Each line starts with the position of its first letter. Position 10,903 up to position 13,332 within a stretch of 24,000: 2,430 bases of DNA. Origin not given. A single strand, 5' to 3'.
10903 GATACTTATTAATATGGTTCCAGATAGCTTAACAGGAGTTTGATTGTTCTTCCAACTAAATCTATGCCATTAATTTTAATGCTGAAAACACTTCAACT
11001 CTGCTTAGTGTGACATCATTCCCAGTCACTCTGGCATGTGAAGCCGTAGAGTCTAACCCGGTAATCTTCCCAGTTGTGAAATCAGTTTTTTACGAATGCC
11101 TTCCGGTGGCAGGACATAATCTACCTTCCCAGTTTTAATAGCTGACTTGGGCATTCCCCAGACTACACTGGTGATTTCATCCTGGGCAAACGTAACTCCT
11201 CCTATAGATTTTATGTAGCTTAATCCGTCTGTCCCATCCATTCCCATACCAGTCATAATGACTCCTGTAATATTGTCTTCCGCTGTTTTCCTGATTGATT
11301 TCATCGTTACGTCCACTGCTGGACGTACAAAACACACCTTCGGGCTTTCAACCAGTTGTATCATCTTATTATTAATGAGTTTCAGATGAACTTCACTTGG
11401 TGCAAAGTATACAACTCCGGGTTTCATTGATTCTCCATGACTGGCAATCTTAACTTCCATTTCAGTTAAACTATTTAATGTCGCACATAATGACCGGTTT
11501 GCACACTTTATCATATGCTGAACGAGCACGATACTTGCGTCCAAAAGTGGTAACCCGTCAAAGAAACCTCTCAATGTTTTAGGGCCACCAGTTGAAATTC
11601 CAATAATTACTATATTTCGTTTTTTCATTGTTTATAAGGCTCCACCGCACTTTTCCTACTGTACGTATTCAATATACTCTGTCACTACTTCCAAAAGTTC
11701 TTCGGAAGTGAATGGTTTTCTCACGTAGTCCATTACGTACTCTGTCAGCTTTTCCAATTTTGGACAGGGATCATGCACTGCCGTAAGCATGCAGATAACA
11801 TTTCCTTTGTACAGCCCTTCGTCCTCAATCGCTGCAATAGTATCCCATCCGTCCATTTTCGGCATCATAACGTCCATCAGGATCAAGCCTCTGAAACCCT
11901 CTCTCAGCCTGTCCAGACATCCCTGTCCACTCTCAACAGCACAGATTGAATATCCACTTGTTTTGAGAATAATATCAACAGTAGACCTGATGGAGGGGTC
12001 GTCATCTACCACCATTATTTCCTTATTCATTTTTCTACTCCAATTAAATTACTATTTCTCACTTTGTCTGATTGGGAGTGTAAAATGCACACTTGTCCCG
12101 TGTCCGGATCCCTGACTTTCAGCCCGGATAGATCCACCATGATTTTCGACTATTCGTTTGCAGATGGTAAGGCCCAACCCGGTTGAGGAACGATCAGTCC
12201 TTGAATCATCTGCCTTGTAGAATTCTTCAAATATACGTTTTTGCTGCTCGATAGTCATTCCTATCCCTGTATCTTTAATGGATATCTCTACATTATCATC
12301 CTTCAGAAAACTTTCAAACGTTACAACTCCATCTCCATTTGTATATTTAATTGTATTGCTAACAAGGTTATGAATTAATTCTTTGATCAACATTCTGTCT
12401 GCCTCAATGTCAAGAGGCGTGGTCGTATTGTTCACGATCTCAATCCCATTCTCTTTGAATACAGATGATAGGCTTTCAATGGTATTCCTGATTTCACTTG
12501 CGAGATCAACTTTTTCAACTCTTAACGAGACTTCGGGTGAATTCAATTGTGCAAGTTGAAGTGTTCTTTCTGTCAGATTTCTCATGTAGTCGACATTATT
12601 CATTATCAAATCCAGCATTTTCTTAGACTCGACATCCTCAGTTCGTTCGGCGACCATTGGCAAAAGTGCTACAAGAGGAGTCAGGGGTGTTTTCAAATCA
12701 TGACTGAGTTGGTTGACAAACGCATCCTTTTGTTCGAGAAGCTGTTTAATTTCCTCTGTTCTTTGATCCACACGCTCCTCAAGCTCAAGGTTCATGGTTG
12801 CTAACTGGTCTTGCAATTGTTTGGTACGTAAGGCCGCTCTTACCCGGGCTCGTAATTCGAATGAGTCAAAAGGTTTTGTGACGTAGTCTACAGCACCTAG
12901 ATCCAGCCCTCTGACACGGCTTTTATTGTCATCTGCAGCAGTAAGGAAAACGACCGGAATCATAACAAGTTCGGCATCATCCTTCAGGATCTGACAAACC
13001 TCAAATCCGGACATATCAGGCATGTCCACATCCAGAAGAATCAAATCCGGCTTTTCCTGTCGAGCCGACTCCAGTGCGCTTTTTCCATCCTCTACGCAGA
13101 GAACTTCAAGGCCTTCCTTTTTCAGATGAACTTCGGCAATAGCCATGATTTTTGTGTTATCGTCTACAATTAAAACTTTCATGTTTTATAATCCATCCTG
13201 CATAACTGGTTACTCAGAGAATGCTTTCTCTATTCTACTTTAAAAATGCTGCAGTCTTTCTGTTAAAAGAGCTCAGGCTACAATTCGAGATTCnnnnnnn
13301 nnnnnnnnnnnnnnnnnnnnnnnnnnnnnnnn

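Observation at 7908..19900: Nine co-directional genes form a ~12-kb phosphorelay / c-di-GMP cluster headed by a di-iron protein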

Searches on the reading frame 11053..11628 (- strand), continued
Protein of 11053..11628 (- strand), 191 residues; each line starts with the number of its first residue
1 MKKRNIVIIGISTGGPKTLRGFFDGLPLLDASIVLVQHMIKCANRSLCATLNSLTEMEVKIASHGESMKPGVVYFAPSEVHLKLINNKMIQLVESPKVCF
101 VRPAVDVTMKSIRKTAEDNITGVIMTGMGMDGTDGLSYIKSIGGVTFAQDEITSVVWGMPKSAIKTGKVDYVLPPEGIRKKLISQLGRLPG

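Call 60: find_encoding_contigs(protein=P0369, flank=10000, max_places=1)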
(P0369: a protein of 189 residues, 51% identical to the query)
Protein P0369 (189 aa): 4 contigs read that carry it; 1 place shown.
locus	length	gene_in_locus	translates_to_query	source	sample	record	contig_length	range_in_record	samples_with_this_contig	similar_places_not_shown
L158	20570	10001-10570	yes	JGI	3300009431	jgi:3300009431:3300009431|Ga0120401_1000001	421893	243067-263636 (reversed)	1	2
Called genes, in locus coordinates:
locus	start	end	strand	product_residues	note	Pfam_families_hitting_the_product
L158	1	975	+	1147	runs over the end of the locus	PF02369:Big_1, PF09134:Invasin_D3, PF02369:Big_1, PF09134:Invasin_D3, PF02369:Big_1, PF09134:Invasin_D3, PF09134:Invasin_D3, PF02369:Big_1, +9 more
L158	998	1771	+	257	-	-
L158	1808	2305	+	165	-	-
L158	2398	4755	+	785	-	PF07660:STN (weak), PF03958:Secretin_N, PF00263:Secretin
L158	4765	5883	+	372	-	PF00437:T2SSE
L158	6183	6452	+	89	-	PF12840:HTH_20 (weak), PF01022:HTH_5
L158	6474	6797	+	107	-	PF00085:Thioredoxin, PF13098:Thioredoxin_2, PF13905:Thioredoxin_8 (faint)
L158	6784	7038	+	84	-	PF09723:Zn_ribbon_8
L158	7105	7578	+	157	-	PF03190:Thioredox_DsbH (weak), PF00085:Thioredoxin (faint), PF13899:Thioredoxin_7, PF13098:Thioredoxin_2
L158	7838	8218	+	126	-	PF00072:Response_reg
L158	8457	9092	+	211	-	PF14512:TM1586_NiRdase (faint), PF00881:Nitroreductase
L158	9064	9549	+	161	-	PF01424:R3H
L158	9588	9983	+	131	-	PF00072:Response_reg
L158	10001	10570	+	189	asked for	PF01339:CheB_methylest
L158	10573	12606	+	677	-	PF00456:Transketolase_N, PF02779:Transket_pyr, PF22613:Transketolase_C_1, PF02780:Transketolase_C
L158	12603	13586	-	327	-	PF26233:NicX, PF02073:Peptidase_M29 (weak)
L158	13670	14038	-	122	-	PF05402:PqqD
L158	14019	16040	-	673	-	PF03169:OPT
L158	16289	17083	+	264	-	PF02361:CbiQ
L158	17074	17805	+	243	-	PF01416:PseudoU_synth_1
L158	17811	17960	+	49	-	-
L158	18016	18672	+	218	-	PF00923:TAL_FSA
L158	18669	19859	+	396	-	PF00089:Trypsin, PF10459:Peptidase_S46 (faint), PF13365:Trypsin_2, PF00595:PDZ, PF13180:PDZ_2, PF17820:PDZ_6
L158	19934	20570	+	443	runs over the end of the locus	-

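Call 78: search_protein_families(library=pfam, proteins=[L010:3398-3631:+, L010:3628-3915:+, L010:3646-4062:-, L007:11040-11651:+, L156:5327-5977:+], max_evalue=5)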
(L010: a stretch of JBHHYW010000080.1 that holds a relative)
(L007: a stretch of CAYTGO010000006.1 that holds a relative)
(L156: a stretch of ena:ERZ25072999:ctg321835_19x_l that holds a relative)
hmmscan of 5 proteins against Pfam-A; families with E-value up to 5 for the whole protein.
L010:3398-3631:+ (77 aa): 1 family
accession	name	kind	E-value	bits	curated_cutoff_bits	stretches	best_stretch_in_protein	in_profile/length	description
PF01797.21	Y1_Tnp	-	0.008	16.7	23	1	15-65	8-57/121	Transposase IS200 like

L010:3628-3915:+ (95 aa): 0 families

L010:3646-4062:- (138 aa): 0 families

L007:11040-11651:+ (203 aa): 4 families
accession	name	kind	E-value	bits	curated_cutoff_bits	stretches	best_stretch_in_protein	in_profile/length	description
PF00072.30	Response_reg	-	1.3e-27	96.6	30.2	1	3-116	1-111/111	Response regulator receiver domain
PF06490.17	FleQ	-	0.0006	20.6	22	1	2-94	1-90/108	Flagellar regulatory protein FleQ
PF03709.21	OKR_DC_1_N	-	0.068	13.9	29.3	1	19-86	12-76/111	Orn/Lys/Arg decarboxylase, N-terminal domain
PF14712.11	Snapin_Pallidin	-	0.07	14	29.6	1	121-159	25-65/89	Snapin/Pallidin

L156:5327-5977:+ (216 aa): 3 families
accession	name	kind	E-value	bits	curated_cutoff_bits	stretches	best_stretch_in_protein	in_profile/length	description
PF04509.17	CheC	-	4.5e-10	39.8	22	2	18-49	5-36/38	CheC-like family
PF13690.11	CheX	-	7e-06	26.5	27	1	76-154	5-73/94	Chemotaxis phosphatase CheX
PF13087.12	AAA_12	-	0.045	13.8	27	1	150-188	112-152/195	AAA domain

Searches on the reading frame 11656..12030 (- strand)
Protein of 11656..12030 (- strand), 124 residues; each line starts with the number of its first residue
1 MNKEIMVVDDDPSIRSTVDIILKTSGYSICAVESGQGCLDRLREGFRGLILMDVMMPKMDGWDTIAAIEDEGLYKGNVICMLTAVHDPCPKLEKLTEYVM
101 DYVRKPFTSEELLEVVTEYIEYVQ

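Call 3: search_protein_families(library=pfam, proteins=[window:11656-12030:-], max_evalue=0.01)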
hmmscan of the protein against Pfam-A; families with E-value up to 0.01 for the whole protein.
window:11656-12030:- (124 aa): 1 family
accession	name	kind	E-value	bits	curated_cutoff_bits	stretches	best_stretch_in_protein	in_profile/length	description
PF00072.30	Response_reg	-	7.2e-22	78.1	30.2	1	5-116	1-110/111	Response regulator receiver domain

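Call 5: search_protein_families(library=ncbifam, proteins=[window:11656-12030:-], max_evalue=0.001)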
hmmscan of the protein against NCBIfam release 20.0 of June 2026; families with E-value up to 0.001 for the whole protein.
window:11656-12030:- (124 aa): 83 families (the best 25 are shown)
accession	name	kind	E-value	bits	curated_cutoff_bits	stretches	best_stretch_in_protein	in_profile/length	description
NF040689.1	MtrAB_MtrA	equivalog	2.8e-18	66.1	300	1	5-116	1-109/219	MtrAB system response regulator MtrA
NF045944.1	ResRegRpaBCyano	equivalog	1.4e-17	63.9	330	1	6-115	1-107/229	response regulator transcription factor RpaB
NF006900.1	PRK09390.1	equivalog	2.9e-17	62.9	255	1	3-120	5-120/203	response regulator FixJ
NF041733.1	resp_reg_CseB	equivalog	6.6e-17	61.6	350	1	4-113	2-108/228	two-component system response regulator CseB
TIGR02154.1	PhoB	equivalog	9e-17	61.1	296.2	1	1-116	1-116/226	phosphate regulon transcriptional regulator PhoB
NF040534.1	resp_reg_YycF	equivalog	2.3e-15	56.5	340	1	3-116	1-111/231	response regulator YycF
NF033117.2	vanR_ACDEGLN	exception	2.8e-15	56.5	350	1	5-116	1-109/226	VanR-ABDEGLN family response regulator transcription factor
NF033120.0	vanR_FM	exception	8.5e-15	55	460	1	4-116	5-114/231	vancomycin resistance response regulator transcription factor, VanR-F/VanR-M family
NF008469.0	PRK11361.1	equivalog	9.5e-15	54.2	714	1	3-117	5-117/461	acetoacetate metabolism transcriptional regulator AtoC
NF053854.1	RespRegPhoBBctds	equivalog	1.3e-14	54.1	270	1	5-116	1-111/225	two-component system response regulator PhoB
TIGR01387.1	cztR_silR_copR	subfamily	1.4e-13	51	279.2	1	5-117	1-111/218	heavy metal response regulator transcription factor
NF007005.1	PRK09468.1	equivalog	1.7e-13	50.5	331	1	2-116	3-115/237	osmolarity response regulator transcription factor OmpR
NF007546.0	PRK10161.1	equivalog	3e-13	49.9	471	1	1-115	1-115/229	phosphate response regulator transcription factor PhoB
NF008199.0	PRK10955.1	equivalog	4.2e-13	49.7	341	1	2-114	2-109/232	envelope stress response regulator transcription factor CpxR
NF045717.1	DVU0259_DivK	exception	7.1e-13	48.7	160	1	1-120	1-116/117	DVU0259 family response regulator domain-containing protein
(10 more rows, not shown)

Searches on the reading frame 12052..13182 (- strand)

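Call 3: search_protein_families(library=pfam, proteins=[window:12052-13182:-], max_evalue=0.01)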
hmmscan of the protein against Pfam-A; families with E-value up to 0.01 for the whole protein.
window:12052-13182:- (376 aa): 5 families
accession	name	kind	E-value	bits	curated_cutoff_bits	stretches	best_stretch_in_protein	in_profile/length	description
PF00072.30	Response_reg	-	3.2e-30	105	30.2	1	3-115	1-111/111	Response regulator receiver domain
PF02518.31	HATPase_c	-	8.6e-28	97.4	26.4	1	262-372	2-110/111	Histidine kinase-, DNA gyrase B-, and HSP90-like ATPase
PF00512.31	HisKA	-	9.8e-11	42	26.9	1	152-215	2-65/66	His Kinase A (phospho-acceptor) domain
PF13581.12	HATPase_c_2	-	0.0012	19.3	27.4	1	274-356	40-118/127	Histidine kinase-like ATPase domain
PF14501.12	HATPase_c_5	-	0.0046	17.3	22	0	269-357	9-91/102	GHKL domain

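Call 5: search_protein_families(library=ncbifam, proteins=[window:12052-13182:-], max_evalue=0.001)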
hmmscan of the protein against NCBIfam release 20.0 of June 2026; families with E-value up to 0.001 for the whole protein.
window:12052-13182:- (376 aa): 168 families (the best 25 are shown)
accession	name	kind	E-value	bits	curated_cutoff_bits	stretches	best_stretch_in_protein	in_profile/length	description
NF041880.1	EPS_EpsF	equivalog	6.1e-53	180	900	2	142-370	264-492/492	response regulator EpsF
NF046044.1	PnpS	equivalog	1.2e-48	166.1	400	1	144-370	162-390/390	two-component system histidine kinase PnpS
NF047465.1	hybrid_HK_LvrA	exception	1.3e-46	159.1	1200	2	138-371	191-422/819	hybrid histidine kinase/response regulator LvrA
TIGR02956.1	TMAO_torS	equivalog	2.4e-46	158.4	676.5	2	119-375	432-686/967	TMAO reductase system sensor histidine kinase/response regulator TorS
NF008318.0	PRK11107.1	equivalog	3.2e-45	154.6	890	2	125-374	270-521/920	two-component sensor histidine kinase BarA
NF008302.0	PRK11091.1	equivalog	9e-45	153.1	838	2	141-372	272-506/779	aerobic respiration two-component sensor histidine kinase ArcB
NF033092.0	HK_WalK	equivalog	3.1e-44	151.6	725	1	146-371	366-594/594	cell wall metabolism sensor histidine kinase WalK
NF041947.1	LuxQ_Vibrio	equivalog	3.5e-44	150.9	1200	2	129-375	449-700/843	quorum-sensing autoinducer 2 sensor kinase/phosphatase LuxQ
NF011874.0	PRK15347.1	equivalog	5.8e-44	150.4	852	2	122-373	361-616/921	two component system sensor kinase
TIGR02966.1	phoR_proteo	equivalog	1.9e-42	145.5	334.2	1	142-367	104-331/333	phosphate regulon sensor histidine kinase PhoR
TIGR01386.1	cztS_silS_copS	subfamily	4.1e-41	141.4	292.55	1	142-359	231-448/457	heavy metal sensor histidine kinase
NF038297.2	hybrid_HK_HrmK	equivalog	6.5e-39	134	725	2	122-375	216-461/607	hybrid histidine kinase/response regulator HrmK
NF006800.0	PRK09303.1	equivalog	9.7e-39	133.4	342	1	128-374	124-380/383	histidine kinase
NF040691.1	MtrAB_MtrB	equivalog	2.8e-37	128.9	450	1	127-374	243-495/507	MtrAB system histidine kinase MtrB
NF007135.0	PRK09581.1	equivalog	7.7e-37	127.2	474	1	2-147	4-149/457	PleD family two-component system response regulator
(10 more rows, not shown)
